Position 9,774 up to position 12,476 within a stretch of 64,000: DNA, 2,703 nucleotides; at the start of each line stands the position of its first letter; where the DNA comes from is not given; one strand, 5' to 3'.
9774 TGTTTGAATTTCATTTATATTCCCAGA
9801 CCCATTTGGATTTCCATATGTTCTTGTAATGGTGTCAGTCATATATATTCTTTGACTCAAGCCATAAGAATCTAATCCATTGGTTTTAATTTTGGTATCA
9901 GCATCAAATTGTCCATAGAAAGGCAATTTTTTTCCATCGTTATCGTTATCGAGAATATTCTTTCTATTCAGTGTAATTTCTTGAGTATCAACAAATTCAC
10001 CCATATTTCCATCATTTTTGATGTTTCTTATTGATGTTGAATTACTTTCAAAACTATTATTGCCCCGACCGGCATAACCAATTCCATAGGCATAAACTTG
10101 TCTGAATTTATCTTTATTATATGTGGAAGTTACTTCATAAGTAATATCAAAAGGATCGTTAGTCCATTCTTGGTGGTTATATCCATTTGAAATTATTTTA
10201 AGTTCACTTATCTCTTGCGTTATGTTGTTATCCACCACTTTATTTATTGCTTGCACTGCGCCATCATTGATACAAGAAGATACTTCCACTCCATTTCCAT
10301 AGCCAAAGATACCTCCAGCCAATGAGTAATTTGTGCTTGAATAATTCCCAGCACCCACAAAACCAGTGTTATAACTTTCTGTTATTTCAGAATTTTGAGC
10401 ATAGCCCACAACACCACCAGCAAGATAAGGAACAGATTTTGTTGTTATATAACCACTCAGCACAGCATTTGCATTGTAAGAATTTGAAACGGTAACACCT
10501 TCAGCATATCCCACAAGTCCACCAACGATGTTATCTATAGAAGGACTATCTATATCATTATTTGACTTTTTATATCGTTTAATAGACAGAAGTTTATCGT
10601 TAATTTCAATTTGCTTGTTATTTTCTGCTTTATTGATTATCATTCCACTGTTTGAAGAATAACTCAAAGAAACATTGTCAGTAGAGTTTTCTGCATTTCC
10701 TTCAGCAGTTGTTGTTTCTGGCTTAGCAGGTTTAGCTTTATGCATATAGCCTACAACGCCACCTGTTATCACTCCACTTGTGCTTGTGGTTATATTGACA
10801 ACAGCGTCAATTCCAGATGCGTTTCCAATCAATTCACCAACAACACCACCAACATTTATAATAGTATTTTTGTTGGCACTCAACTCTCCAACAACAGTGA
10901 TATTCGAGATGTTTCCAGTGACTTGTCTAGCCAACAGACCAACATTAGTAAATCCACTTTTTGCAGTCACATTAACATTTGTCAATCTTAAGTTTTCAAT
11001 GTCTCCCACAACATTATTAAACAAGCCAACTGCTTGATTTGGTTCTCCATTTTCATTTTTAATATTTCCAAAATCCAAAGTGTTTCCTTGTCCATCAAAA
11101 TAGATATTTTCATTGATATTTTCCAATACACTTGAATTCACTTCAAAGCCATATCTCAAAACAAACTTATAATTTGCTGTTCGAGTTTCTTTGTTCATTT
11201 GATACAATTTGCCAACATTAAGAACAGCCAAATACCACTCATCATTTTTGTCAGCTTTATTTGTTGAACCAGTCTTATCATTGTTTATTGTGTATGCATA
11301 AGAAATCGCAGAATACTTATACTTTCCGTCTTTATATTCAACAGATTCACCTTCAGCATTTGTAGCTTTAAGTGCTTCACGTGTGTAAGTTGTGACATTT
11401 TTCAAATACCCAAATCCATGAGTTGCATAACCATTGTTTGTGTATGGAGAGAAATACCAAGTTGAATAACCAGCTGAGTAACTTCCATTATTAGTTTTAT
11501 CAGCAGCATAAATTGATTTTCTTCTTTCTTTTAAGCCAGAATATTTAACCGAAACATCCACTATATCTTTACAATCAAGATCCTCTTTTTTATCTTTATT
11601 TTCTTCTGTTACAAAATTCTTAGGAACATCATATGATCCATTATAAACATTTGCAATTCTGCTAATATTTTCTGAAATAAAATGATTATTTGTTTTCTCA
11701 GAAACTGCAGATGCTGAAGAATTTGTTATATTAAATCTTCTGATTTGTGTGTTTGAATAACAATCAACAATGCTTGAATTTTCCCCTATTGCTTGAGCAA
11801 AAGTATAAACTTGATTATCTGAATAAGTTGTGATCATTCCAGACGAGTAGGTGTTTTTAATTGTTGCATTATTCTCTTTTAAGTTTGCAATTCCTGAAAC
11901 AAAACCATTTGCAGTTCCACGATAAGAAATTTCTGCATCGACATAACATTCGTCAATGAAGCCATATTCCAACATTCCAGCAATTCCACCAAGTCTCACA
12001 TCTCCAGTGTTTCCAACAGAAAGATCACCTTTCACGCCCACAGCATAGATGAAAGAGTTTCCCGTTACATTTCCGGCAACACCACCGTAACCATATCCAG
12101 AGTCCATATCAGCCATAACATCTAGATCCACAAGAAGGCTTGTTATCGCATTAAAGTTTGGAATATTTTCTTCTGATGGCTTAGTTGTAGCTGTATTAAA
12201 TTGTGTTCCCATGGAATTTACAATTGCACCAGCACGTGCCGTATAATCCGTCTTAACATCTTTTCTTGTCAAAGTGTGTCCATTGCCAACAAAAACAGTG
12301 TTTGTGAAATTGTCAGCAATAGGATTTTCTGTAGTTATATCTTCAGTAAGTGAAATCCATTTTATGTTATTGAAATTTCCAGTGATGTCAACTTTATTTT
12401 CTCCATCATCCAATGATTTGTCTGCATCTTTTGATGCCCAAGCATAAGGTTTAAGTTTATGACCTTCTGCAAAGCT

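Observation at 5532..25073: A 19.5-kb single ORF encoding a 6,513-aa lipoprotein made of at least six GLUG-type beta-helix modules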

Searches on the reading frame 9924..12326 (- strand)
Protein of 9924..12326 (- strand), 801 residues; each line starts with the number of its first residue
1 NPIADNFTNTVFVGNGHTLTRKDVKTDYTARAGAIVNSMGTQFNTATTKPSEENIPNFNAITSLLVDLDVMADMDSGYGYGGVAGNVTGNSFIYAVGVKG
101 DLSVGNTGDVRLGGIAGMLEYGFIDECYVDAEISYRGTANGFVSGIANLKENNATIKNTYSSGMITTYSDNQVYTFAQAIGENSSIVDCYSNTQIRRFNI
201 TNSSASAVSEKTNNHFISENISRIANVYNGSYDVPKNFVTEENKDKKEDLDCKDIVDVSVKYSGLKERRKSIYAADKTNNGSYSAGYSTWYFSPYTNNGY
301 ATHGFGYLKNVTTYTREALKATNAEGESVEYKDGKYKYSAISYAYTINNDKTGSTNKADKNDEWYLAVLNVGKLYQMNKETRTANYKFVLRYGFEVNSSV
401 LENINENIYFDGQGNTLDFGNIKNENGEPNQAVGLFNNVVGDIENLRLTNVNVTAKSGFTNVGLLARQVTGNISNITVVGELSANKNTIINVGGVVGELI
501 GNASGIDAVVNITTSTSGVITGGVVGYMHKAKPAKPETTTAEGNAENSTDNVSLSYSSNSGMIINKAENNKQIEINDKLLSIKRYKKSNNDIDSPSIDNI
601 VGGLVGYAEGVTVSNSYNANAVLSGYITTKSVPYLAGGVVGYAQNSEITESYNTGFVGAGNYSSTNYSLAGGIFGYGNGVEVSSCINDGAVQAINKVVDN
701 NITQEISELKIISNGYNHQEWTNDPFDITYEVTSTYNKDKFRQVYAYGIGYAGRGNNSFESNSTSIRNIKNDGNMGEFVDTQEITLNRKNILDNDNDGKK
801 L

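Call 84: search_protein_families(library=pfam, alignment_id=A6, max_evalue=1)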
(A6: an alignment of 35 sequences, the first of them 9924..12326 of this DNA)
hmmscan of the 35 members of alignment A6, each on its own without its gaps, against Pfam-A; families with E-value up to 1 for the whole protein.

A. member 1, window:9924-12326:- (801 aa): 1 family
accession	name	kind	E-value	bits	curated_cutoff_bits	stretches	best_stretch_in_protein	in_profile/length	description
PF07581.17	Glug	-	0.0071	17.1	20.5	2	634-655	3-25/28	The GLUG motif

B. families by the number of members that match (of 35 scanned): 15 families
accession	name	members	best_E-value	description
PF07581.17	Glug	27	7.4e-12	The GLUG motif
PF05342.19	Peptidase_M26_N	6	1.5e-06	M26 IgA1-specific Metallo-endopeptidase N-terminal region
PF20906.3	S-Me-THD_C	1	0.00031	S-Me-THD-like, C-terminal domain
PF18013.6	Phage_lysozyme2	1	0.01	Phage tail lysozyme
PF16083.10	Phage_holin_3_3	1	0.015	LydA holin phage, holin superfamily III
PF23802.1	DUF7178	1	0.05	Family of unknown function (DUF7178)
PF16100.11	RMI2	1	0.054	RecQ-mediated genome instability protein 2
PF09642.15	YonK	1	0.071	YonK protein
PF22352.2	K319L-like_PKD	1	0.074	K319L-like, PKD domain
PF21167.2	DUF6851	1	0.13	Domain of unknown function (DUF6851)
PF23948.1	ARM_5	1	0.17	ARM-like repeat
PF25346.1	PH_MRCK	1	0.19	MRCK kinase PH domain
PF01483.27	P_proprotein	1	0.5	Proprotein convertase P-domain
PF14074.11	DUF4257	1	0.62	Protein of unknown function (DUF4257)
PF18522.7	DUF5620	1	0.93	Domain of unknown function (DUF5620)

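Call 112: search_solved_structures(query=A6, max_evalue=1, show_alignments=1)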
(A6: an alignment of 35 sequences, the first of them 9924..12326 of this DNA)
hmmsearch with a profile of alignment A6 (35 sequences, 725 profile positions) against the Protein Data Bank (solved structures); distinct sequences matched with E-value up to 1: 5.
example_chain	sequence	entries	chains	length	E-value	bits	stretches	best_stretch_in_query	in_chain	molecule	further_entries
6xja_P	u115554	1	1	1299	1.1e-18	70.3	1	306-563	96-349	Immunoglobulin A1 protease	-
6xjb_A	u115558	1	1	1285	1.4e-18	69.9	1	306-563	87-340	Immunoglobulin A1 protease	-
7jgj_A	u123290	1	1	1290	1.4e-18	69.9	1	306-563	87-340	Immunoglobulin A1 protease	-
7uvl_P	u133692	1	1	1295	3.2e-18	68.8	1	332-712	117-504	LPXTG-motif cell wall anchor domain protein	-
7uvk_A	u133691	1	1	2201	3.5e-12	48.8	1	252-711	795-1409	IgA1 Protease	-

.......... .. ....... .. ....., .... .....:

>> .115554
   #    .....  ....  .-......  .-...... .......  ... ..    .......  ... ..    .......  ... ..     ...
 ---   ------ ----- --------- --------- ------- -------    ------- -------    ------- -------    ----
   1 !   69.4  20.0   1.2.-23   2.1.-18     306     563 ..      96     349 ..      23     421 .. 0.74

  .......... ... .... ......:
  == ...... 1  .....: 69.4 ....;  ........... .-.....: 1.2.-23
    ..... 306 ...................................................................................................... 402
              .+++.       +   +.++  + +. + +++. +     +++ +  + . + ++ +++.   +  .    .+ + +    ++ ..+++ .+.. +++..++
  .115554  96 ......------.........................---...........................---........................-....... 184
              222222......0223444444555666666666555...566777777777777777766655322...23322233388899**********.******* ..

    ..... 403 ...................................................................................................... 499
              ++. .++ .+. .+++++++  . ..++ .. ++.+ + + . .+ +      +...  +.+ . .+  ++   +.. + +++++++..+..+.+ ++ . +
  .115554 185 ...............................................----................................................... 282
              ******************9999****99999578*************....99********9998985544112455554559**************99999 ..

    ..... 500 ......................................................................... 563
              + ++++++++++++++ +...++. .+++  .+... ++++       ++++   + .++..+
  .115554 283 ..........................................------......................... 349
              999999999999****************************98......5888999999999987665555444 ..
